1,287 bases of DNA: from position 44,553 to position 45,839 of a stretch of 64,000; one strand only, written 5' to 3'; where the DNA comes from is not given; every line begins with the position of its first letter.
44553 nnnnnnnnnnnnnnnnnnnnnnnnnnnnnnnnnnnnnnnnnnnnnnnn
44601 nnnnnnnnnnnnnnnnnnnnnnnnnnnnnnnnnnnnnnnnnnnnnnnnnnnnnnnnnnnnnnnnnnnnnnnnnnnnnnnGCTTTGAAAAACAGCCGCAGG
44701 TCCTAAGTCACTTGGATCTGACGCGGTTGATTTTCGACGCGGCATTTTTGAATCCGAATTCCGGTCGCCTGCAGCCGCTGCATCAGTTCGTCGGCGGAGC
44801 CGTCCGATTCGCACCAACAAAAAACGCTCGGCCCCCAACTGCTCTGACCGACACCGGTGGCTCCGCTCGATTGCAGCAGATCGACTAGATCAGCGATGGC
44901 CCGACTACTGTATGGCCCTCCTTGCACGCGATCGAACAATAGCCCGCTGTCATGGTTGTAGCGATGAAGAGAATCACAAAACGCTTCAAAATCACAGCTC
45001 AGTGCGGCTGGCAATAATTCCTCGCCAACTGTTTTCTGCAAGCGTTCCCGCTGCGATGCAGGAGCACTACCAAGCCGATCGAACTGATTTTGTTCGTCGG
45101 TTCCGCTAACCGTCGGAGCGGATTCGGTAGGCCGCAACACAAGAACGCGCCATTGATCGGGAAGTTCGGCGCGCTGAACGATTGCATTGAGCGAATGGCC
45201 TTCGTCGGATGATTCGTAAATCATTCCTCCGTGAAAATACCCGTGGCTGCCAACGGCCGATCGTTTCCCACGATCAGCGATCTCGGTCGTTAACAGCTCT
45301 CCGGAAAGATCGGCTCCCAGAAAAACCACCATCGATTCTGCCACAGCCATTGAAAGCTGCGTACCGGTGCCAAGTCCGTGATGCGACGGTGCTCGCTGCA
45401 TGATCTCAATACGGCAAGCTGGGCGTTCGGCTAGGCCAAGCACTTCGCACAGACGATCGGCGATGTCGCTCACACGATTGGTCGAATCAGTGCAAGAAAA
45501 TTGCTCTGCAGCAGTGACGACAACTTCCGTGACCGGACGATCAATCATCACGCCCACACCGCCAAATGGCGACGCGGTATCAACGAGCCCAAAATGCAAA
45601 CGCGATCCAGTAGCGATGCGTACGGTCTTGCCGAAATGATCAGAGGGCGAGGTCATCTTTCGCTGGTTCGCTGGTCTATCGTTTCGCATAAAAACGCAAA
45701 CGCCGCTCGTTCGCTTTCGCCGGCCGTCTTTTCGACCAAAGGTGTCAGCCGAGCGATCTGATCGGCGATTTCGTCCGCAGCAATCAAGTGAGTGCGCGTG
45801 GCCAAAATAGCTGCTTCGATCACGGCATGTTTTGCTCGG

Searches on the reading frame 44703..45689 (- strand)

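Call 100: search_protein_families(library=pfam, proteins=[window:44703-45689:-], max_evalue=0.0001)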
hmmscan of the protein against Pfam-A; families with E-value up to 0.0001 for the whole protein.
window:44703-45689:- (328 aa): 2 families
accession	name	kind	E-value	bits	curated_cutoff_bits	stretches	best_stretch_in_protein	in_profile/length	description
PF08544.19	GHMP_kinases_C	-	1.4e-09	38.6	21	1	229-310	5-83/85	GHMP kinases C terminal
PF00288.32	GHMP_kinases_N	-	3.8e-05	24.3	22.3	1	72-147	2-72/87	GHMP kinases N terminal domain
